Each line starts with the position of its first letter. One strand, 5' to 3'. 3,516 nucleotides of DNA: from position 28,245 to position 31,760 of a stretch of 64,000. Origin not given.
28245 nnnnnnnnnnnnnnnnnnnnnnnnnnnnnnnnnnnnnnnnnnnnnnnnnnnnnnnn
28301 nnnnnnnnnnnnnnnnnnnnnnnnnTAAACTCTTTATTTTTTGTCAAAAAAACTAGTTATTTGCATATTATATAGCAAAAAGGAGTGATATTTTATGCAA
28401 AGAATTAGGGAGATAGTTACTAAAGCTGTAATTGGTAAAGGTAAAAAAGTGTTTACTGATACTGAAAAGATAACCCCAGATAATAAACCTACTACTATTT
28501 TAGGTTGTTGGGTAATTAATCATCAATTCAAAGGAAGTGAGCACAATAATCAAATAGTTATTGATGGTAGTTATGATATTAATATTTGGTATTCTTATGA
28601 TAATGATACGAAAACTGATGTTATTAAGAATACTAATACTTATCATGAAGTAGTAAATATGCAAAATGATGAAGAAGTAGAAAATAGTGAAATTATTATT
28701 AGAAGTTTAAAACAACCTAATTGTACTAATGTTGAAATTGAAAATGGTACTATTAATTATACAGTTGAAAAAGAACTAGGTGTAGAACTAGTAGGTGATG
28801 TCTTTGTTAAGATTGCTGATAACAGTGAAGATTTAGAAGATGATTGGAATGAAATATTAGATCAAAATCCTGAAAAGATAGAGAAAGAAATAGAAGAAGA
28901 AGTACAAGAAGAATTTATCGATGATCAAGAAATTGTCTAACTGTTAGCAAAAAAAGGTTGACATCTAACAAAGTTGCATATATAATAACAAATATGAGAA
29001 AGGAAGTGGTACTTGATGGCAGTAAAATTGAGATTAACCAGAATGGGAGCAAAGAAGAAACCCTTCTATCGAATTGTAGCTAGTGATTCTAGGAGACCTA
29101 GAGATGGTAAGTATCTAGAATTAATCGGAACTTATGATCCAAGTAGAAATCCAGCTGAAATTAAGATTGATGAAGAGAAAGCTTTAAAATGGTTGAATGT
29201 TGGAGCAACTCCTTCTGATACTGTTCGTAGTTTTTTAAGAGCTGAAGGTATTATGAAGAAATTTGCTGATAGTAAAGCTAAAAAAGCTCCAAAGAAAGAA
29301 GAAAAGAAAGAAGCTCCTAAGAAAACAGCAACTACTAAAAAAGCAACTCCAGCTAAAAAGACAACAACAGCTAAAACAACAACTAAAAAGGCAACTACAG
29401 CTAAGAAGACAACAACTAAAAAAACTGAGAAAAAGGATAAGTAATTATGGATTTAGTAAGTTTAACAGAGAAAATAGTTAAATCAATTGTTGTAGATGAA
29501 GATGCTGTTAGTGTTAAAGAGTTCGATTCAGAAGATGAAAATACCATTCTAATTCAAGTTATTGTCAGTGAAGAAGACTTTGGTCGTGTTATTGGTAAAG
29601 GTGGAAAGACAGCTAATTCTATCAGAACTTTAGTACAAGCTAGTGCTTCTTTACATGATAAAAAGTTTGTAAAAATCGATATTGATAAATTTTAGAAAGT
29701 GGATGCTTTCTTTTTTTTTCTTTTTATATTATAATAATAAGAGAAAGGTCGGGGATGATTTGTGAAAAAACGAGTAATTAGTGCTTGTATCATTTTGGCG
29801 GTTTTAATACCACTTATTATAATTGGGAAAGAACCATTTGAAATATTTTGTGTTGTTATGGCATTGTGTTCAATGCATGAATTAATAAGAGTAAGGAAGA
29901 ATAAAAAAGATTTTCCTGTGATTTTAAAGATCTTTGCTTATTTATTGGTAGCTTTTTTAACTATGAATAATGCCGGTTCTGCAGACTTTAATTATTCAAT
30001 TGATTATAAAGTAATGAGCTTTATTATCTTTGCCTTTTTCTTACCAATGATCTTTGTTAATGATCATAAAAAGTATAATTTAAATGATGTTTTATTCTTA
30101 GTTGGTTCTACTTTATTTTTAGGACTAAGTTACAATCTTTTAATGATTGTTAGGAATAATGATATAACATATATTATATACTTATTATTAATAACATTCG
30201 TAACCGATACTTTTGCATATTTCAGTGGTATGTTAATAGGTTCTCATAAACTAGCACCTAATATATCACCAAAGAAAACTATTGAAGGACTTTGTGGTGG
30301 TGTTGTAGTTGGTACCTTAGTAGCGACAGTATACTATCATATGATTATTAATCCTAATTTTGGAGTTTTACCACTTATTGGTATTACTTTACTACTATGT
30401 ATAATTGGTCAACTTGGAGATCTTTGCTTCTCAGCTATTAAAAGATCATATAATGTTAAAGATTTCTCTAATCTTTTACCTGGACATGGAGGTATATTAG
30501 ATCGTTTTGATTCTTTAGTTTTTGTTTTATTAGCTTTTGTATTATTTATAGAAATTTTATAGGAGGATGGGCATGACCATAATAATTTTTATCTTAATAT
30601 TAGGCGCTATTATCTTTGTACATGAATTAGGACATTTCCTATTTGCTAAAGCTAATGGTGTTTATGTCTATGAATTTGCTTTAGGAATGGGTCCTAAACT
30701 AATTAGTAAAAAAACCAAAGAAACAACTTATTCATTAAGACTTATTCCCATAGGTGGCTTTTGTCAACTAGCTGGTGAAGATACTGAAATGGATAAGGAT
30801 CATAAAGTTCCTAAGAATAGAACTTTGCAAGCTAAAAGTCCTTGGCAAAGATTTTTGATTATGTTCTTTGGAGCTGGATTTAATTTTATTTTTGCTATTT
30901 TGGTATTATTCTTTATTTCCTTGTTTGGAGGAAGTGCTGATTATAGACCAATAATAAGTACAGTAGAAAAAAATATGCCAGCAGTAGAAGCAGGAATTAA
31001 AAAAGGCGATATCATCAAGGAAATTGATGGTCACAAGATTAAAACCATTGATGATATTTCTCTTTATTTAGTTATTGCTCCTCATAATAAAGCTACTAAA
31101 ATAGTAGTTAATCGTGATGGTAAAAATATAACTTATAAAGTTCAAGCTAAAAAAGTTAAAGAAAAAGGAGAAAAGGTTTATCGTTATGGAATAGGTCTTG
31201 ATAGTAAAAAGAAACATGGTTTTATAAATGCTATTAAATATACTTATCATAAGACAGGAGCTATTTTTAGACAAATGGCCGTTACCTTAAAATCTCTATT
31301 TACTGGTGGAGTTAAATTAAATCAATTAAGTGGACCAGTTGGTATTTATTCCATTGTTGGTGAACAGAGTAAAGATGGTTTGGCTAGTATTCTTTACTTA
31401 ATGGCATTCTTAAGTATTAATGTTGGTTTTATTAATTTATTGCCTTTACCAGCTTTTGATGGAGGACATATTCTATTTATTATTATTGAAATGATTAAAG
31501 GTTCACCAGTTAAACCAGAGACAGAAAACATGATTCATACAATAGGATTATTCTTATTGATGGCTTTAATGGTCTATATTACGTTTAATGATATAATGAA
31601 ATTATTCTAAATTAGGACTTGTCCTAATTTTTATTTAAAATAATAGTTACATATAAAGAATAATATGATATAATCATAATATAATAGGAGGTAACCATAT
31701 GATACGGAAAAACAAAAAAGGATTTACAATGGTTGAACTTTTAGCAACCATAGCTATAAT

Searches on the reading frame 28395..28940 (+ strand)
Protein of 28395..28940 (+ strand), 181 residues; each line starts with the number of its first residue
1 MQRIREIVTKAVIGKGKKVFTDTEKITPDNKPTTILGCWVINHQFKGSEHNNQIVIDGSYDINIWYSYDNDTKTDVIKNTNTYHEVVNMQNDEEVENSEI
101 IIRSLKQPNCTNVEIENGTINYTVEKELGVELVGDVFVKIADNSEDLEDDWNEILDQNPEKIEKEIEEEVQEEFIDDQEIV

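Call 36: search_protein_families(library=pfam, proteins=[window:28395-28940:+], max_evalue=0.001)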
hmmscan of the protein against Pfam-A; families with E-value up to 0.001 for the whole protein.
window:28395-28940:+ (181 aa): 1 family
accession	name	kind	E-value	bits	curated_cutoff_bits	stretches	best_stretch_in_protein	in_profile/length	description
PF10628.14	CotE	-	4.8e-48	163.4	25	1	4-175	2-175/177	Outer spore coat protein E (CotE)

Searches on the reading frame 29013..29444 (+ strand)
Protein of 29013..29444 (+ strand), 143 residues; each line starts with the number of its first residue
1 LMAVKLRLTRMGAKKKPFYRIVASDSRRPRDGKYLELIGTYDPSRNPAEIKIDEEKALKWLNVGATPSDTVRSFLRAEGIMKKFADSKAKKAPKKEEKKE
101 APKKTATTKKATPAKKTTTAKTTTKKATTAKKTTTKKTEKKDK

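Call 36: search_protein_families(library=pfam, proteins=[window:29013-29444:+], max_evalue=0.001)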
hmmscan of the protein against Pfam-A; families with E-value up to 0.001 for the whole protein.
window:29013-29444:+ (143 aa): 1 family
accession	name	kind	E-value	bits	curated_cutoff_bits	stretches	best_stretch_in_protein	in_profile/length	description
PF00886.24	Ribosomal_S16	-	1.1e-25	89.7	27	1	10-68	1-62/62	Ribosomal protein S16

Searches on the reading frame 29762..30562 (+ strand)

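Call 36: search_protein_families(library=pfam, proteins=[window:29762-30562:+], max_evalue=0.001)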
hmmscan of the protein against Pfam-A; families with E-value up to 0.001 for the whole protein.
window:29762-30562:+ (266 aa): 1 family
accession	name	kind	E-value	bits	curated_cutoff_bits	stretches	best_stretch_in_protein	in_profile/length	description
PF01148.25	CTP_transf_1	-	1.7e-59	202.3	24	1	2-265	1-263/264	Cytidylyltransferase family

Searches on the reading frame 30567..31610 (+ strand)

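Call 36: search_protein_families(library=pfam, proteins=[window:30567-31610:+], max_evalue=0.001)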
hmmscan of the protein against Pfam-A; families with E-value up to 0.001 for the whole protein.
window:30567-31610:+ (347 aa): 4 families
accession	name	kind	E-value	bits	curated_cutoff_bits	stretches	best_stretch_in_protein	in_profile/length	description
PF02163.28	Peptidase_M50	-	1e-66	224.9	27.2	1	8-334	2-221/221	Peptidase family M50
PF13180.12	PDZ_2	-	4.7e-11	43.3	27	1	126-192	12-78/80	PDZ domain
PF17820.7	PDZ_6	-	2e-09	37.5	27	1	129-183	1-54/54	PDZ domain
PF00595.29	PDZ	-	1.1e-05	26.1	23.2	1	122-175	19-74/81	PDZ domain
